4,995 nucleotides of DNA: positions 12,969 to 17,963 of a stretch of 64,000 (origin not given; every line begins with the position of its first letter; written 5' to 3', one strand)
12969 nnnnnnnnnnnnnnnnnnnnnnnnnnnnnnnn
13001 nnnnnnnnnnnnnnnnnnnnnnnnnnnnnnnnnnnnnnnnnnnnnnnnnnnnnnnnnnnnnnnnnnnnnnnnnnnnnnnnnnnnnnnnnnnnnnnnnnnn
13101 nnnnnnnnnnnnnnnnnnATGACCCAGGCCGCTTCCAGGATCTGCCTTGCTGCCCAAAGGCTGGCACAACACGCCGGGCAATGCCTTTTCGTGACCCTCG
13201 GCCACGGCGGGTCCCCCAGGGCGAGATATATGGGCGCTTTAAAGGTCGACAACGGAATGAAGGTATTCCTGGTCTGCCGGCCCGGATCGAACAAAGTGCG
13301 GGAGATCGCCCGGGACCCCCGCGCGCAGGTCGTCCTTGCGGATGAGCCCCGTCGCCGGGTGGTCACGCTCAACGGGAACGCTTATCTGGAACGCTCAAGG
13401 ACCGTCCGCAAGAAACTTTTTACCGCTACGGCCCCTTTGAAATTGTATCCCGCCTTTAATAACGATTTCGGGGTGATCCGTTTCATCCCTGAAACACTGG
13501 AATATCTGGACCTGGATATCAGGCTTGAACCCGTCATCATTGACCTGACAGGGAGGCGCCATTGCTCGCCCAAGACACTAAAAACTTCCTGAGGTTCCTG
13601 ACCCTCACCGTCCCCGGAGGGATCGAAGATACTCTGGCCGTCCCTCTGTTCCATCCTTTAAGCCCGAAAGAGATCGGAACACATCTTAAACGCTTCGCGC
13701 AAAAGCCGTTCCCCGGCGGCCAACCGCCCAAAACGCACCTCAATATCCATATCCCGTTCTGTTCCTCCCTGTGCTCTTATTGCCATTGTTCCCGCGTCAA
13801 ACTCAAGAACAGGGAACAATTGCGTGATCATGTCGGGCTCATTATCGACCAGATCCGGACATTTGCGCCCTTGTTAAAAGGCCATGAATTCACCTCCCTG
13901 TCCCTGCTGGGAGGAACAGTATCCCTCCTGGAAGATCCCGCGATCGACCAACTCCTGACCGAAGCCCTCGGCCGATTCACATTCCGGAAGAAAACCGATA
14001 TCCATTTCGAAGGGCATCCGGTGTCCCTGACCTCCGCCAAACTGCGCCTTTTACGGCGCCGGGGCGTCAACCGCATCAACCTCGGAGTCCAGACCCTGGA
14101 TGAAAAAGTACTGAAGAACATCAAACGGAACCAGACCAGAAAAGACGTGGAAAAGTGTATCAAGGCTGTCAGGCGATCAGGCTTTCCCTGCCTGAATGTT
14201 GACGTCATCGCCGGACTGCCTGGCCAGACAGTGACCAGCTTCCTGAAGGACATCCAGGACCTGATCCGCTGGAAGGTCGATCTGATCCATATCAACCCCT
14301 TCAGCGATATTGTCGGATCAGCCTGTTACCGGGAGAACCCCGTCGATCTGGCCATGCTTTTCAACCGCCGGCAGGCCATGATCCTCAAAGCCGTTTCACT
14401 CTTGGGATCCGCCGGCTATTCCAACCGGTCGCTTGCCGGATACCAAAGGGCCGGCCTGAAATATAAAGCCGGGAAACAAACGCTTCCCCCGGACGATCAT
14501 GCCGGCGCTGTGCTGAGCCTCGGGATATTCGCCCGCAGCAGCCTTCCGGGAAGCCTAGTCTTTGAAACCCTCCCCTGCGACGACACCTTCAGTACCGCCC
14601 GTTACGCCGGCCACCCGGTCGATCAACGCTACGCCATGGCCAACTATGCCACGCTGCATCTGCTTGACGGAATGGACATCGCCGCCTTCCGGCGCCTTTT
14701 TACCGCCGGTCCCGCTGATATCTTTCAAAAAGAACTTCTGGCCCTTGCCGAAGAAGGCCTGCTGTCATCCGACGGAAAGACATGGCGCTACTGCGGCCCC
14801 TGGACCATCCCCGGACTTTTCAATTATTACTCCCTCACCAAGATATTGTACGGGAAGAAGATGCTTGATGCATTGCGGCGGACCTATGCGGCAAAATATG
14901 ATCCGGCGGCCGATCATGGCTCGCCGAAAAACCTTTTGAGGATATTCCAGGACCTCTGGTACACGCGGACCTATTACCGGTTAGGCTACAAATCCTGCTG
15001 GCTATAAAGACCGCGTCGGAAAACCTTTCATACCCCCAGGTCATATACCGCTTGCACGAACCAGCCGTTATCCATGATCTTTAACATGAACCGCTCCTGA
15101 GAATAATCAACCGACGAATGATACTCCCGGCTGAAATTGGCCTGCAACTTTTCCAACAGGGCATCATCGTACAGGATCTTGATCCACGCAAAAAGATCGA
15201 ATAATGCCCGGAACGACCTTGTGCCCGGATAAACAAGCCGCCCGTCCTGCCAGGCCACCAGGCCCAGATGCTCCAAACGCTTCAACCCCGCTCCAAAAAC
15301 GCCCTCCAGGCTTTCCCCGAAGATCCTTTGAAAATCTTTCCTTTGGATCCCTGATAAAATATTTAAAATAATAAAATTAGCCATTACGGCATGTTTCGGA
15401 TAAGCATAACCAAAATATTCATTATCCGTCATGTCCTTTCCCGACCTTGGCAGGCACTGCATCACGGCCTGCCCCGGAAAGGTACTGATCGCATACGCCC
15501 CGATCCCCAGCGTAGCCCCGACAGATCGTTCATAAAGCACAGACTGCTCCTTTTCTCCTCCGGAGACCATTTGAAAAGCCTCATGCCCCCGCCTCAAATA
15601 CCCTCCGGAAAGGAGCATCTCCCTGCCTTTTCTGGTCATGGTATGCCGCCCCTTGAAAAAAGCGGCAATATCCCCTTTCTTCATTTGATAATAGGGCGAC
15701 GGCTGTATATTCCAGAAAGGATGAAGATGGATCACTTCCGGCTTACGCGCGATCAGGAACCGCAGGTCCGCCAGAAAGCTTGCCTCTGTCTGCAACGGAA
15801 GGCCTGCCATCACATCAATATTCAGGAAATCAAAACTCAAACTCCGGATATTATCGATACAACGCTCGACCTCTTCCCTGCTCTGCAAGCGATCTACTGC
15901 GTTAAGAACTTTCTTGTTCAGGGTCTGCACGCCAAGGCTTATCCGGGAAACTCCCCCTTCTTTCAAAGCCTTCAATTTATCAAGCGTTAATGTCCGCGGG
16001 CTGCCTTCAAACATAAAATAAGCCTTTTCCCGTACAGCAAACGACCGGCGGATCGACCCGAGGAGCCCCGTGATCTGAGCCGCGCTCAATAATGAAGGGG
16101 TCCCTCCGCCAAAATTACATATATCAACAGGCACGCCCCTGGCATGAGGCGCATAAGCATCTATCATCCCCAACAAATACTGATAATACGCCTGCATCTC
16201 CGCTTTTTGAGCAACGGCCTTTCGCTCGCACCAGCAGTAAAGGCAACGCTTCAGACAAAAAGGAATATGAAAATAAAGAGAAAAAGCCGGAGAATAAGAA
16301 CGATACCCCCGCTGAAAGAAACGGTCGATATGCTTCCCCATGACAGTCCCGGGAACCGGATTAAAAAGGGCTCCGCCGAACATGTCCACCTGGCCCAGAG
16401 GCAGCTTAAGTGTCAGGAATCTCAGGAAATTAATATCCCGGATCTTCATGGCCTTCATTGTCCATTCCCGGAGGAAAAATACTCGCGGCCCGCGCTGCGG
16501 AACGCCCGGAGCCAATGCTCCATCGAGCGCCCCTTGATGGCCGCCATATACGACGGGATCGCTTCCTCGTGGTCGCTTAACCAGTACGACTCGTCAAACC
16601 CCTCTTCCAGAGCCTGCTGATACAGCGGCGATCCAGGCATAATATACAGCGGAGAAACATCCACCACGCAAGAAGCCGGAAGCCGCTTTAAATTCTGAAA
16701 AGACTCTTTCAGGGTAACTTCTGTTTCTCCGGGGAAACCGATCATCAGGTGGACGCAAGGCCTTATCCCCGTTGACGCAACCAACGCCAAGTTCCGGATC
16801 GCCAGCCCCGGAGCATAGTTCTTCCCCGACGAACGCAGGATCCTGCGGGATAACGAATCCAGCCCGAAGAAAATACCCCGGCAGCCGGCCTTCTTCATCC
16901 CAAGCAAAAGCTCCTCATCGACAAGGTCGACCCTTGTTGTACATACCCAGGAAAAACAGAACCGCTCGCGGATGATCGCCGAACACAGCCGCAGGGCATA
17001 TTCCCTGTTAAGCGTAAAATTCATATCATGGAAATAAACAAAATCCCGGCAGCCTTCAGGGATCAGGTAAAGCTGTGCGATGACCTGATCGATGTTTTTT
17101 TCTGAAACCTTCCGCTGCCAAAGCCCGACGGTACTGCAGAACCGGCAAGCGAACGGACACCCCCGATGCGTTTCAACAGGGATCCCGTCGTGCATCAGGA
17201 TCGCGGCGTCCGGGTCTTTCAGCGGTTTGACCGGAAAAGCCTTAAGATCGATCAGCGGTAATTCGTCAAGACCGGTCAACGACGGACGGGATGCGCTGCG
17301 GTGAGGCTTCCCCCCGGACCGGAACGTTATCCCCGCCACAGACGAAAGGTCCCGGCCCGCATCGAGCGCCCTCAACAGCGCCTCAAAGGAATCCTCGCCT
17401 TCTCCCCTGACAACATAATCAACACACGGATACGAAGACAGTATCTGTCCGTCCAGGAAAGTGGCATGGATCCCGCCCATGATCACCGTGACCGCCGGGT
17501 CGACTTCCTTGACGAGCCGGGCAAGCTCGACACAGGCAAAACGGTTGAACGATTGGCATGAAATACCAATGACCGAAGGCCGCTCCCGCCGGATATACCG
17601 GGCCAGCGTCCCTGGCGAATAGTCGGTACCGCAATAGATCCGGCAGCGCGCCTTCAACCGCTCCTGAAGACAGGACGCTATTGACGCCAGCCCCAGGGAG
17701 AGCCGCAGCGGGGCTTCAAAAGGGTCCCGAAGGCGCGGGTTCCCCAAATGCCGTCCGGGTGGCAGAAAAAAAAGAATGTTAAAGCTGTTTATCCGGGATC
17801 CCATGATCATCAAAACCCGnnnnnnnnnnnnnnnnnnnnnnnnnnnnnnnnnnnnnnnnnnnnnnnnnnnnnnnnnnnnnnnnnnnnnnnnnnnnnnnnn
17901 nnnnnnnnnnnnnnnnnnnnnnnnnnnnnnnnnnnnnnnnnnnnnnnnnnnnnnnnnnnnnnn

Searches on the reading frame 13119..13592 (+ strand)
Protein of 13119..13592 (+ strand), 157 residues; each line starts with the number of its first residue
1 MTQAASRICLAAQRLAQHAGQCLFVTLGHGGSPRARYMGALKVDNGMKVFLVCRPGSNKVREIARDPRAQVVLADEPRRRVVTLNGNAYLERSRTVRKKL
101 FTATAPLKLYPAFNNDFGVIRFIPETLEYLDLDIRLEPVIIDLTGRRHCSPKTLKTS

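Call 23: search_protein_families(library=pfam, proteins=[window:13119-13592:+], max_evalue=0.001)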
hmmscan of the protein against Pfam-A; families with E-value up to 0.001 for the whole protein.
window:13119-13592:+ (157 aa): 2 families
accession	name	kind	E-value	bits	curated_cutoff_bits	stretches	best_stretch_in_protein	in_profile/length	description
PF01243.27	PNPOx_N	-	1.1e-09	39.2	28.1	1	15-129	8-118/120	Pyridoxamine 5'-phosphate oxidase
PF16242.11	Pyrid_ox_like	-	6.7e-08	32.6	28.8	1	16-105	10-99/149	Pyridoxamine 5'-phosphate oxidase like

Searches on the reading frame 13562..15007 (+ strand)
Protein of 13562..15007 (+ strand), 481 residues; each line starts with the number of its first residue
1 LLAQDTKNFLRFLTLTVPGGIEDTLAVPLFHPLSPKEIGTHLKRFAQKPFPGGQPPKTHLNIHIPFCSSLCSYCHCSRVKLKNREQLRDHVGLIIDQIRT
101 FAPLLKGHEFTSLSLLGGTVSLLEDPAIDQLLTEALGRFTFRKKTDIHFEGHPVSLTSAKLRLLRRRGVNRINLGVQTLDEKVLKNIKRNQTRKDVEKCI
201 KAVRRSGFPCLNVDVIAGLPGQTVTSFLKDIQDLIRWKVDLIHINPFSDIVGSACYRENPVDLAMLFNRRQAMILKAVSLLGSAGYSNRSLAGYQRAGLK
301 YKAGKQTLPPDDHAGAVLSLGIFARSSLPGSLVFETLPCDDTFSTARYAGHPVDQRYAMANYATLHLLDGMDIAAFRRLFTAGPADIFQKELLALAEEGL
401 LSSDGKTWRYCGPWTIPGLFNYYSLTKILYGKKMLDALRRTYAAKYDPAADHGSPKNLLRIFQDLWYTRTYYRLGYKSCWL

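Call 3: search_protein_families(library=ncbifam, proteins=[window:13562-15007:+], max_evalue=0.01)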
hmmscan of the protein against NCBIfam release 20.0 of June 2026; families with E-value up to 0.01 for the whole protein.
window:13562-15007:+ (481 aa): 38 families (the best 25 are shown)
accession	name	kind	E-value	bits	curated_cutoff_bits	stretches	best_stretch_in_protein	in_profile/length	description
NF006067.1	PRK08208.1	equivalog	5.4e-46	157.4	380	1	57-326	35-299/427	STM4012 family radical SAM protein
TIGR00538.1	hemN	equivalog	3.4e-34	118.5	324.95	1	59-248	51-241/454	oxygen-independent coproporphyrinogen III oxidase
TIGR03994.1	rSAM_HemZ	equivalog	1.8e-32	113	321.4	1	59-239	86-268/401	coproporphyrinogen dehydrogenase HemZ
TIGR00539.1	hemN_rel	equivalog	8.4e-30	104.1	205.4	1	60-302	3-242/361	radical SAM family heme chaperone HemW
TIGR04107.1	rSAM_HutW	equivalog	2.2e-29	102.5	400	1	31-295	17-281/419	heme anaerobic degradation radical SAM methyltransferase ChuW/HutW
NF006064.0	PRK08207.2-2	equivalog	1e-25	90.7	504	1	59-259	146-350/465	coproporphyrinogen III oxidase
NF004567.0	PRK05904.1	equivalog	9.7e-24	84.2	355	1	58-236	7-180/353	coproporphyrinogen III oxidase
NF006385.0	PRK08629.1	equivalog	5.9e-22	78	355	1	58-246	53-235/439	coproporphyrinogen III oxidase family protein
NF006060.0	PRK08207.1-3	equivalog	3.5e-21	75.5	653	1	60-258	152-355/477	coproporphyrinogen III oxidase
NF006063.0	PRK08207.2-1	equivalog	2.4e-20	72.6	1074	1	57-223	192-362/518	coproporphyrinogen III oxidase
NF005133.0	PRK06582.1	equivalog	3.5e-20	72.4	597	1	60-244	14-196/390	coproporphyrinogen III oxidase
NF006066.0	PRK08207.2-5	equivalog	1.5e-19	70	1117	1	57-234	190-367/518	coproporphyrinogen III oxidase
NF006061.0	PRK08207.1-4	equivalog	2.6e-14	52.9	702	1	61-233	177-354/501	coproporphyrinogen III oxidase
NF006059.0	PRK08207.1-1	equivalog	1.4e-13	50.4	1012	1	60-231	174-350/496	coproporphyrinogen III oxidase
NF006062.0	PRK08207.1-5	equivalog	5.5e-13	48.6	1007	1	62-253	153-349/476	coproporphyrinogen III oxidase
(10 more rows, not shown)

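Call 4: search_protein_families(library=pfam, proteins=[window:13562-15007:+], max_evalue=0.01)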
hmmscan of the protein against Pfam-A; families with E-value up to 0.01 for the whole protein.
window:13562-15007:+ (481 aa): 2 families
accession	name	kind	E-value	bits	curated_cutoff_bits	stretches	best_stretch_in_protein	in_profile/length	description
PF04055.27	Radical_SAM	-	2.9e-22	80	29.5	1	62-233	2-165/166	Radical SAM superfamily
PF06969.22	HemN_C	-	7.8e-05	23.1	24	1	364-409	14-59/67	HemN C-terminal domain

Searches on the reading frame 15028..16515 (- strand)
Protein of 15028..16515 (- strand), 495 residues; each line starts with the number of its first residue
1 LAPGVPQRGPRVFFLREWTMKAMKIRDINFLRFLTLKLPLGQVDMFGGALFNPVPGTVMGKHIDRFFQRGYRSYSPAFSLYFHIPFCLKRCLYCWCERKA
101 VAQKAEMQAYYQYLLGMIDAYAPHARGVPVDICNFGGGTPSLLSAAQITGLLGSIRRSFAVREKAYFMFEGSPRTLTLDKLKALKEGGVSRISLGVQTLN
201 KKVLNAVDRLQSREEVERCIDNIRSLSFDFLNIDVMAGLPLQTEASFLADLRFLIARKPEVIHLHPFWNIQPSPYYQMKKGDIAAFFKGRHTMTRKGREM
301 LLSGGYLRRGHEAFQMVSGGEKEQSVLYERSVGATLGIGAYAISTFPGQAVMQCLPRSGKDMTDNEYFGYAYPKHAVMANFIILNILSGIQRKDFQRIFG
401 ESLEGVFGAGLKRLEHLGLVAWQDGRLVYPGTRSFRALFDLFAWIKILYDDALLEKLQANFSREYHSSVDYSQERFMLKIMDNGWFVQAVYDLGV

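Call 3: search_protein_families(library=ncbifam, proteins=[window:15028-16515:-], max_evalue=0.01)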
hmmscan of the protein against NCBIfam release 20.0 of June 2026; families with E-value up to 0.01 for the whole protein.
window:15028-16515:- (495 aa): 27 families (the best 25 are shown)
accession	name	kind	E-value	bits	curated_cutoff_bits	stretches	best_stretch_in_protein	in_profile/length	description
NF006067.1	PRK08208.1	equivalog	1.3e-50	172.6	380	1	76-427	34-397/427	STM4012 family radical SAM protein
TIGR00538.1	hemN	equivalog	4.7e-43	147.7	324.95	1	77-268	49-241/454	oxygen-independent coproporphyrinogen III oxidase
TIGR03994.1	rSAM_HemZ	equivalog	2.2e-38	132.4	321.4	1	74-267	81-276/401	coproporphyrinogen dehydrogenase HemZ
TIGR04107.1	rSAM_HutW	equivalog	1.6e-37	129.3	400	1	60-306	25-272/419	heme anaerobic degradation radical SAM methyltransferase ChuW/HutW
TIGR00539.1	hemN_rel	equivalog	2.3e-35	122.4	205.4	1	79-262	2-184/361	radical SAM family heme chaperone HemW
NF006064.0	PRK08207.2-2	equivalog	3.5e-29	102.1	504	1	77-267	144-338/465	coproporphyrinogen III oxidase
NF006060.0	PRK08207.1-3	equivalog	4.5e-26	91.7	653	1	77-265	149-342/477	coproporphyrinogen III oxidase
NF006062.0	PRK08207.1-5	equivalog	8.7e-21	74.3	1007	1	78-243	149-319/476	coproporphyrinogen III oxidase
NF006385.0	PRK08629.1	equivalog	2.9e-20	72.5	355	1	78-268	53-237/439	coproporphyrinogen III oxidase family protein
NF004567.0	PRK05904.1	equivalog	1.2e-19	70.7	355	1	80-264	9-189/353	coproporphyrinogen III oxidase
NF006066.0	PRK08207.2-5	equivalog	3.7e-19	68.7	1117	1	64-265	177-382/518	coproporphyrinogen III oxidase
NF006063.0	PRK08207.2-1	equivalog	6.5e-19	67.9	1074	1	77-239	192-358/518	coproporphyrinogen III oxidase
NF005133.0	PRK06582.1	equivalog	2.1e-18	66.5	597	1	77-230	11-167/390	coproporphyrinogen III oxidase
NF006061.0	PRK08207.1-4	equivalog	7.8e-18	64.5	702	1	78-265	174-366/501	coproporphyrinogen III oxidase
TIGR04419.1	no_iron_rSAM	equivalog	1.3e-13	51.3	300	1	142-265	54-177/378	HemN-related non-iron pseudo-SAM protein PsgB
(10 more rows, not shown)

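Call 4: search_protein_families(library=pfam, proteins=[window:15028-16515:-], max_evalue=0.01)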
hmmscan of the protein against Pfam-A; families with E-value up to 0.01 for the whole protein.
window:15028-16515:- (495 aa): 1 family
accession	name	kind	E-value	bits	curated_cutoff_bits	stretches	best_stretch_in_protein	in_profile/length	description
PF04055.27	Radical_SAM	-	2.7e-20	73.6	29.5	1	82-254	2-166/166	Radical SAM superfamily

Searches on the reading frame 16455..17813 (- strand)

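Call 3: search_protein_families(library=ncbifam, proteins=[window:16455-17813:-], max_evalue=0.01)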
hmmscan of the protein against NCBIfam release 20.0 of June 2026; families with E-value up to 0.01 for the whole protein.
window:16455-17813:- (452 aa): 22 families
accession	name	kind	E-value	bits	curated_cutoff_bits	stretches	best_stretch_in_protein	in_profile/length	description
NF050148.1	rSAM_ApyD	equivalog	7.5e-54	183.2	750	1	71-400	67-392/645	RiPP biosynthesis radical SAM protein ApyD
TIGR02026.1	BchE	equivalog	4.5e-38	131.3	481.35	1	68-375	53-362/497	magnesium-protoporphyrin IX monomethyl ester anaerobic oxidative cyclase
TIGR04479.1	bcpD_PhpK_rSAM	subfamily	4.1e-35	121.1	600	1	69-401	101-431/504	PhpK family radical SAM P-methyltransferase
TIGR03975.1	rSAM_ocin_1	subfamily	3.3e-34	118.4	281.85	1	71-377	121-429/606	RiPP maturation radical SAM C-methyltransferase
TIGR03471.1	HpnJ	equivalog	1.4e-33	116.6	577.6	1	94-407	84-393/472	hopanoid biosynthesis associated radical SAM protein HpnJ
TIGR04072.2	rSAM_ladder_B12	equivalog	2.5e-32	112.1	360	2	211-406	181-377/443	lipid biosynthesis B12-binding/radical SAM protein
NF038361.1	rSAM_Sden_1168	equivalog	1.3e-29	103.2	575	1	77-406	139-478/560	Sden_1168 family B12-binding radical SAM P-methyltransferase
TIGR04013.1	B12_SAM_MJ_1487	hypoth_equivalog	7.2e-27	94.2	251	1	72-400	36-356/382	TIGR04013 family B12-binding domain/radical SAM domain-containing protein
NF033712.0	B12_rSAM_KedN5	subfamily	1.1e-26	93.2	700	1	49-395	33-385/624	KedN5 family methylcobalamin-dependent radical SAM C-methyltransferase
TIGR04385.1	B12_rSAM_cofa1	equivalog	6e-23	81.7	450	1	68-378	51-364/438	B12 lower ligand biosynthesis radical SAM protein BzaD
TIGR04014.1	B12_SAM_MJ_0865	equivalog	8.3e-23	80.9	360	1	70-421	30-378/434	methyl-coenzyme M reductase glutamine C-methyltransferase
TIGR04367.1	HpnR_B12_rSAM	equivalog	1.6e-22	79.7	650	1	67-358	49-333/490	hopanoid C-3 methylase HpnR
NF033070.1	rSAM_AprD4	equivalog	6.9e-20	71.4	500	1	213-424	199-408/456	AprD4 family radical SAM diol-dehydratase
TIGR04295.1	B12_rSAM_oligo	hypoth_equivalog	8.7e-17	60.9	400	1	107-417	102-399/422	TIGR04295 family B12-binding domain-containing radical SAM protein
NF040542.1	rSAM_RCCLKC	equivalog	6.4e-16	58.5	450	1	77-332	47-304/423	arsinothricin biosynthesis radical SAM protein ArsL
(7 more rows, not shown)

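Call 4: search_protein_families(library=pfam, proteins=[window:16455-17813:-], max_evalue=0.01)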
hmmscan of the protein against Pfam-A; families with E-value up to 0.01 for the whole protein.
window:16455-17813:- (452 aa): 2 families
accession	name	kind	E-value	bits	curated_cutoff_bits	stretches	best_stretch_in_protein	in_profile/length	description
PF04055.27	Radical_SAM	-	2.5e-20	73.8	29.5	1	214-372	2-163/166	Radical SAM superfamily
PF02310.24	B12-binding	-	1.9e-19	70.1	32.1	1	40-147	15-121/121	B12 binding domain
